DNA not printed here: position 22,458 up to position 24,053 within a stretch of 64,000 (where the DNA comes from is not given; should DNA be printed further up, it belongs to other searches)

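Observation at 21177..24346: Three-gene secreted/envelope operon: TM-anchored beta-domain protein, coiled-coil lytic transglycosylase, large unknown secreted protein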

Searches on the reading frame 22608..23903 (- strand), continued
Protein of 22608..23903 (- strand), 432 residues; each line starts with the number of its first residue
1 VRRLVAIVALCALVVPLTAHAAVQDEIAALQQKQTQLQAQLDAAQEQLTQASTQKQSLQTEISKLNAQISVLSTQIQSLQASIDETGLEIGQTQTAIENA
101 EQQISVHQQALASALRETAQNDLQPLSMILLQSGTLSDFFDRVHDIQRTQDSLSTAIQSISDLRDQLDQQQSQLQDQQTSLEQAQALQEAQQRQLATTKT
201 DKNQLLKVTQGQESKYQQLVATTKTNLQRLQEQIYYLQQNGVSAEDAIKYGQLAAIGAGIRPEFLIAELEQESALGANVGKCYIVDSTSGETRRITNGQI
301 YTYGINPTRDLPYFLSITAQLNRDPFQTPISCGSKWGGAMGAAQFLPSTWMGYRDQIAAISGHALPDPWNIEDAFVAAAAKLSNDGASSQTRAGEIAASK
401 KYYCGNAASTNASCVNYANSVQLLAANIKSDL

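Call 33: find_encoding_contigs(protein=P0136, flank=6000, max_places=1)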
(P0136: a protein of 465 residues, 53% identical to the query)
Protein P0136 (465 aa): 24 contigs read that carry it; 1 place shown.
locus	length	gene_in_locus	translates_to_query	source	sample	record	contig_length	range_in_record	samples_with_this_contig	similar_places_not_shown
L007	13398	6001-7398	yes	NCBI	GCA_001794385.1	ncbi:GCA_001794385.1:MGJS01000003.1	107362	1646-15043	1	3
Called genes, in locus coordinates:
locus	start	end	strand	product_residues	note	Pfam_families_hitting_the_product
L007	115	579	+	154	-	PF08719:NADAR (weak), PF08010:Phage_30_3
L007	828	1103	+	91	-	-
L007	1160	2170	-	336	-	PF02445:NadA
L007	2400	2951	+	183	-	-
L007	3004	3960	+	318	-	PF10432:bact-PGI_C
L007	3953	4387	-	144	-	-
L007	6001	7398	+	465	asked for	PF13406:SLT_2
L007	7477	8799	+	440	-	-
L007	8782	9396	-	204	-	-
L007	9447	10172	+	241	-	-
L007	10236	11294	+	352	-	PF02540:NAD_synthase (faint), PF03054:tRNA_Me_trans, PF20259:tRNA_Me_trans_M, PF20258:tRNA_Me_trans_C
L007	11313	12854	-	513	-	PF01676:Metalloenzyme, PF06415:iPGM_N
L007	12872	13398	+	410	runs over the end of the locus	PF13185:GAF_2, PF01590:GAF (weak), PF00512:HisKA, PF02518:HATPase_c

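Call 34: find_encoding_contigs(protein=P0129, flank=6000, max_places=1)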
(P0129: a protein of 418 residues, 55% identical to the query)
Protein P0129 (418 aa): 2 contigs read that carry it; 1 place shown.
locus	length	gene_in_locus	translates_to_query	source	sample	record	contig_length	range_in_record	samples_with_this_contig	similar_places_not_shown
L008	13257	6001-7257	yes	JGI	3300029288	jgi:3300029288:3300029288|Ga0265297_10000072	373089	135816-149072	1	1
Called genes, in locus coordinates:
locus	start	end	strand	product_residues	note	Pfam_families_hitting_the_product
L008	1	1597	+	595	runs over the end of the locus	PF00009:GTP_EFTU, PF01926:MMR_HSR1 (weak), PF22042:EF-G_D2 (weak), PF03144:GTP_EFTU_D2, PF00679:EFG_C, PF21018:BipA_C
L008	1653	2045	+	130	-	PF07883:Cupin_2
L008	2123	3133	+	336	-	PF03703:bPH_2, PF04326:SLFN_AlbA_2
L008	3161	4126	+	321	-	PF10432:bact-PGI_C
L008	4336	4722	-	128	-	-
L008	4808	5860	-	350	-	PF18895:T4SS_pilin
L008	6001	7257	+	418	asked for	PF13406:SLT_2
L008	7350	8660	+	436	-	-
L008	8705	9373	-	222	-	PF13462:Thioredoxin_4, PF01323:DSBA, PF13743:Thioredoxin_5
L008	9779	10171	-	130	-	PF13473:Cupredoxin_1 (weak)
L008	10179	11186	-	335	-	PF00403:HMA, PF13386:DsbD_2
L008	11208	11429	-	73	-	-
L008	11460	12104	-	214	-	PF13628:DUF4142, PF03713:DUF305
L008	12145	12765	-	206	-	-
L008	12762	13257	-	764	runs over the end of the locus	PF00403:HMA, PF00122:E1-E2_ATPase, PF00702:Hydrolase, PF08282:Hydrolase_3 (faint)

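Call 35: find_encoding_contigs(protein=P0146, flank=6000, max_places=1)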
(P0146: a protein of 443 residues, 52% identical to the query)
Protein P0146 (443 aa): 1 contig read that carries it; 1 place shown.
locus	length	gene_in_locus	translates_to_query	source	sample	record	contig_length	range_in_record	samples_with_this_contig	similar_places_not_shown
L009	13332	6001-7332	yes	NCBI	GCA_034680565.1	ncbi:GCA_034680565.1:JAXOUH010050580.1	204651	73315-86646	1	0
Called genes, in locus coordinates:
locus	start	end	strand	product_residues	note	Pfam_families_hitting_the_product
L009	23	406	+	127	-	-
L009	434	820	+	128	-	PF01641:SelR, PF24046:At4g08330 (faint)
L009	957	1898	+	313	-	PF18915:DUF5667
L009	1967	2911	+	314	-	PF10432:bact-PGI_C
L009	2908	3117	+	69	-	-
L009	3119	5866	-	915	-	PF18895:T4SS_pilin (weak)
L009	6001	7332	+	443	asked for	PF13406:SLT_2 (weak)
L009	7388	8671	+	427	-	-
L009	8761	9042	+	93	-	-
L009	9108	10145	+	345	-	PF02540:NAD_synthase (faint), PF03054:tRNA_Me_trans, PF20259:tRNA_Me_trans_M, PF20258:tRNA_Me_trans_C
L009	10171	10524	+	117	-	-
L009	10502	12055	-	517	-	PF01676:Metalloenzyme, PF06415:iPGM_N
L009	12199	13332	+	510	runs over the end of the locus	PF12072:RNase_Y_N, PF00013:KH_1, PF22891:KH_PNO1_2nd (weak), PF01966:HD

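Call 45: search_solved_structures(query=A3, max_evalue=1, show_alignments=0)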
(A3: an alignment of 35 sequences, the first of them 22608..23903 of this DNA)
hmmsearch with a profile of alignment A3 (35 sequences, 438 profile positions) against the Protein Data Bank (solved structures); distinct sequences matched with E-value up to 1: 88 (the best 60 are shown).
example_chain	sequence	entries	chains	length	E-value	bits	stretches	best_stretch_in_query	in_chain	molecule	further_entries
4cgk_A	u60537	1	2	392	0.00024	23.1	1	10-270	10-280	SECRETED 45 KDA PROTEIN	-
9r1o_A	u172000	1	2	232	0.00057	21.8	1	23-90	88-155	sc-apCC-6-DPH-NR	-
6otn_A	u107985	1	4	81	0.00076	21.4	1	39-111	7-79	Tropomyosin alpha-3 chain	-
8j07_g2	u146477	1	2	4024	0.002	20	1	34-128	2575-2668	Dynein axonemal heavy chain 7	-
8qox_B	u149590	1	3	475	0.0023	19.8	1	21-112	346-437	Conserved membrane protein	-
8hd0_E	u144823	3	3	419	0.0028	19.6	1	36-240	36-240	Murein hydrolase activator EnvC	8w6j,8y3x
8i6o_E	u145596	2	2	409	0.003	19.5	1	32-232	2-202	Membrane-bound metallopeptidase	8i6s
9fqr_Xw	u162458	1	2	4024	0.0042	19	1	34-128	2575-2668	Dynein axonemal heavy chain 7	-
4zry_B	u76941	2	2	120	0.0046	18.9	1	37-131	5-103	Keratin, type II cytoskeletal 1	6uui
6gao_A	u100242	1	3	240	0.0054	18.6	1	25-118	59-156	Outer capsid protein sigma-1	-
9eg6_A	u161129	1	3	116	0.0056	18.6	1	25-100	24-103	Caveolae-associated protein 1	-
4qkv_A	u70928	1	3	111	0.0057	18.6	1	24-100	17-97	Polymerase I and transcript release factor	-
10aw_A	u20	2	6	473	0.0058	18.5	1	14-81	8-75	50 kDa outer membrane protein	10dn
7muc_AF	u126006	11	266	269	0.0064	18.4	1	49-111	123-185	DotF | IcmG (DotF)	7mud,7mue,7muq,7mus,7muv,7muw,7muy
8i3e_A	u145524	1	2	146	0.0066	18.3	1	28-100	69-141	ELKS/Rab6-interacting/CAST family member 1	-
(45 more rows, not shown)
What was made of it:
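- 22605..23903 (-): Gene B, 432 aa, GTG start overlapping the stop of A (GTGA). Residues 1-21 are a signal peptide. Residues 18-122 and 136-240 are two long helices that form a hairpin. Residues 244-431 are a family-3 (MltB/Slt35, SLT_2) LT domain. The catalytic Glu272 codon is at 23090-23088. The top PDB profile hit is PcsB (call 45).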

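Call 49: find_related_loci(query=A3, collection=genome_contigs, flank=6000)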
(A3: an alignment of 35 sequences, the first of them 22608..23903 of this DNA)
Query A3 (432 aa) in genome_contigs; peptide patterns used: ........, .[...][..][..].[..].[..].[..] (x = any residue, [..] = any of these).
600 stretches matched a pattern (row limit reached: there are more); 508 encode a relative of the query (tblastn E <= 1e-3); the best 80 are kept; 80 distinct loci.
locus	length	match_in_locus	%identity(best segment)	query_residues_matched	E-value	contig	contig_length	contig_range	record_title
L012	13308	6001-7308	56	1-432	4e-154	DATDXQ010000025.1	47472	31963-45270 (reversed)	MAG TPA_asm: Candidatus Paceibacterota bacterium isolate SMAG_U8143 k141_1690839, whole genome shotgun sequence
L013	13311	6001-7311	54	2-432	7e-151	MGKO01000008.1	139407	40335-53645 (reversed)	MAG: Candidatus Yanofskybacteria bacterium RIFCSPLOWO2_01_FULL_49_17 rifcsplowo2_01_scaffold_2084, whole genome shotgun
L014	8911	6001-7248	56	17-432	5e-149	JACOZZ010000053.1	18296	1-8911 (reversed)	MAG: Candidatus Yanofskybacteria bacterium isolate NC_groundwater_218_Ag_S-0.1um_43_10 S4_GD2017_2_S1_scaffold_2012, who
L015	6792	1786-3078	54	3-432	2e-145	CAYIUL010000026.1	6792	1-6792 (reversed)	MAG TPA_asm: uncultured Candidatus Saccharibacteria bacterium isolate ERP119705_co5_417 genome assembly, contig: NODE_15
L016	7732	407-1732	50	1-432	4e-137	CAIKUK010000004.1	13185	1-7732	MAG: Candidatus Yanofskybacteria bacterium isolate LJ-13-9m_bin-277 genome assembly, contig: bin-277:04/24, whole genome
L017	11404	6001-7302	48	4-432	4e-136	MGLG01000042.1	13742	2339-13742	MAG: Candidatus Yanofskybacteria bacterium RIFOXYD1_FULL_42_10 rifoxyd1_full_scaffold_5854, whole genome shotgun sequenc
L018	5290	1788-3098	47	3-432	2e-119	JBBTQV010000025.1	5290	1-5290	MAG: Patescibacteria group bacterium isolate H41-bin111_1 H41_bin111_1_000000000025, whole genome shotgun sequence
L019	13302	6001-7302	43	6-432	3e-111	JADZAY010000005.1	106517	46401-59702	MAG: Candidatus Yanofskybacteria bacterium isolate SJ643 c_000000276477, whole genome shotgun sequence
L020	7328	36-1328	45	1-432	4e-110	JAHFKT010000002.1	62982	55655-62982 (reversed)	MAG: Candidatus Yanofskybacteria bacterium isolate nzgw416 NODE_219_length_62983_cov_3.269734, whole genome shotgun sequ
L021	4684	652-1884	43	19-432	7e-107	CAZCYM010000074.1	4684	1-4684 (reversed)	MAG TPA_asm: uncultured Candidatus Saccharibacteria bacterium isolate binchicken_co38_519 genome assembly, contig: NODE_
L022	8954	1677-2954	42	5-432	1e-105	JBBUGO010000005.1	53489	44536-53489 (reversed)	MAG: Patescibacteria group bacterium isolate H43-bin064_1 H43_bin064_1_000000000005, whole genome shotgun sequence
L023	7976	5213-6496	42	4-432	9e-104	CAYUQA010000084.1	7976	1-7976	MAG TPA_asm: uncultured Candidatus Saccharibacteria bacterium isolate binchicken_co203_53 genome assembly, contig: k141_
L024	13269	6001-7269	39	7-432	2e-98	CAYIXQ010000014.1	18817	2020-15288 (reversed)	MAG TPA_asm: uncultured Candidatus Saccharibacteria bacterium isolate ERP119705_co6_804 genome assembly, contig: NODE_31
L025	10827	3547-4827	40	4-432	1e-97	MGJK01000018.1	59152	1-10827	MAG: Candidatus Yanofskybacteria bacterium RIFCSPHIGHO2_01_FULL_44_24 rifcsphigho2_01_scaffold_686, whole genome shotgun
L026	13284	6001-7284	42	13-432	7e-97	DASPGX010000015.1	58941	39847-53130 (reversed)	MAG TPA_asm: Candidatus Paceibacterota bacterium isolate SMAG_U16462 k141_1453685, whole genome shotgun sequence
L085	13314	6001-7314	41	1-432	2e-91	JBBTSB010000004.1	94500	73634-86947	MAG: Patescibacteria group bacterium isolate H51-bin046_1 H51_bin046_1_000000000004, whole genome shotgun sequence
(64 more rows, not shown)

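Call 65: search_solved_structures(query=A3, max_evalue=0.0003, show_alignments=1)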
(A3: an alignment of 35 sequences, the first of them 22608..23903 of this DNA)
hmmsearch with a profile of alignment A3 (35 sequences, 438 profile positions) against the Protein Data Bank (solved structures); distinct sequences matched with E-value up to 0.0003: 1.
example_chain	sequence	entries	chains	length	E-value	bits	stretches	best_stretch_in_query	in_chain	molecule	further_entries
4cgk_A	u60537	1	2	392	0.00024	23.1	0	10-270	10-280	SECRETED 45 KDA PROTEIN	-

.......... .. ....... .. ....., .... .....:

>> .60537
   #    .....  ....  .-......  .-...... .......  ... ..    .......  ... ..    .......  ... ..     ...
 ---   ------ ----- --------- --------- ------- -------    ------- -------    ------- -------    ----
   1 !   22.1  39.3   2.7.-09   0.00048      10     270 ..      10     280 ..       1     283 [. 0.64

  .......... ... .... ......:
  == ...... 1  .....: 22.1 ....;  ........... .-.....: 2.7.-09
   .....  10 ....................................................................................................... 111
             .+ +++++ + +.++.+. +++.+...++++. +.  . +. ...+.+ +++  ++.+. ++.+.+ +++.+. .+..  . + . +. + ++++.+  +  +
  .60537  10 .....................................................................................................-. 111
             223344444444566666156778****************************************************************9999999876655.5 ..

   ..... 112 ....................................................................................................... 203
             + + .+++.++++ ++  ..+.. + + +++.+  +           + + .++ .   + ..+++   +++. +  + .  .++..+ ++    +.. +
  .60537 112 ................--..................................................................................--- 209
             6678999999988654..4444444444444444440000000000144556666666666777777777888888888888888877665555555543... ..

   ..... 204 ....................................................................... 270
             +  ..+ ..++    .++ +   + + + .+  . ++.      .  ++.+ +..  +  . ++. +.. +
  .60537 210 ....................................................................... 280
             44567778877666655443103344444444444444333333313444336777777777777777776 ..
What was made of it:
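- On FtsEX/SteAB-controlled coiled-coil hydrolases (PcsB, CwlO, RipC, EnvC), tested on protein B: PcsB is the top PDB profile hit (E 2.4e-4, co-linear 10-270 vs 10-280), but the alignment has bias 39 and a score of 22 bits (calls 45, 65).
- Closest known: PcsB. Same: PcsB is the best PDB sequence-profile hit and aligns co-linearly over the whole hairpin (calls 45, 65).
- The PcsB hit scores 23 bits with high compositional bias (call 65).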

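Call 79: predict_structure(alignment_id=A3)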
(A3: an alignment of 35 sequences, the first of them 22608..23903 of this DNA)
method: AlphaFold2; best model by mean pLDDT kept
length: 432 residues; sequences in the alignment: 35
mean_pLDDT: 79.0   pTM: 0.57
mean pLDDT of the five models: 79.0, 78.4, 72.4, 71.9, 62.6
residues with pLDDT >= 90: 86; 70-90: 272; 50-70: 55; < 50: 19
segments of 3 or more residues with pLDDT < 50: 1-4, 9-21
pLDDT, mean of each block of 10 residues (from residue 1): 46 40 69 72 73 73 79 78 80 84 81 69 55 58 69 75 82 82 79 83 77 73 73 73 84 91 93 80 89 89 88 93 91 76 85 88 87 92 88 90 89 92 90 76
secondary structure, 60 per line:
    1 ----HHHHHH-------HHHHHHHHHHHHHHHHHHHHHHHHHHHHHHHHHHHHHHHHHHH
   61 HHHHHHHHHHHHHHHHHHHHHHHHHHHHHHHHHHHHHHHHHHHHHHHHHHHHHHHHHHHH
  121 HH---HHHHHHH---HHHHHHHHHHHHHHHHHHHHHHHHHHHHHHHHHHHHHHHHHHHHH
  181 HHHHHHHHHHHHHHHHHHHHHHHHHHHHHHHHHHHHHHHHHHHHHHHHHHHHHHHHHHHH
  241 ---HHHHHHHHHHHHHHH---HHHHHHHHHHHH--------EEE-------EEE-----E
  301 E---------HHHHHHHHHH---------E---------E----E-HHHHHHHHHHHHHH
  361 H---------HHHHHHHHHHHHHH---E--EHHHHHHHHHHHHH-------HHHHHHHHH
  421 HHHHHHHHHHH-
elements in order: H5-10 H18-122 H126-132 H136-240 H244-258 H262-273 E282-284 E292-294 H311-320 H347-361 H371-384 H392-404 H412-431
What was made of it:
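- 22605..23903 (-): AF2 model: pLDDT 79 (call 79).
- On FtsEX/SteAB-controlled coiled-coil hydrolases (PcsB, CwlO, RipC, EnvC), tested on protein B: AF2 gives helices 18-122 and 136-240 joined by helix 126-132, then the LT domain at 244-431 (call 79).
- Closest known: PcsB. Same: B shares the build: a signal peptide, then a ~220-residue antiparallel helical hairpin, then a C-terminal peptidoglycan-cleaving domain (call 79).
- AF2 gives two ~105-residue helices joined by a short helix (call 79).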

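Call 95: search_protein_families(library=phrogs, proteins=[window:22608-23903:-], max_evalue=0.01)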
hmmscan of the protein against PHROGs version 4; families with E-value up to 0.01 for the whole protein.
window:22608-23903:- (432 aa): 7 families
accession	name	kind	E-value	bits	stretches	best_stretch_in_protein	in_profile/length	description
phrog_4876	-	unknown function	0.00012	22.8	1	37-112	63-138/226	-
phrog_5328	-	unknown function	0.00023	22.5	0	30-103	7-80/101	-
phrog_167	-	tail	0.00038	19.2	1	20-240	20-192/1555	tail length tape measure protein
phrog_2658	-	other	0.0016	19.7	1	18-103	35-123/126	hol-like chemotaxis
phrog_1009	-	unknown function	0.0032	18.5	0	56-107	37-88/103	-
phrog_5553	-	unknown function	0.004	18.4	0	23-114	19-110/114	-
phrog_1637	-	unknown function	0.0088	15.4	0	22-235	241-428/661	-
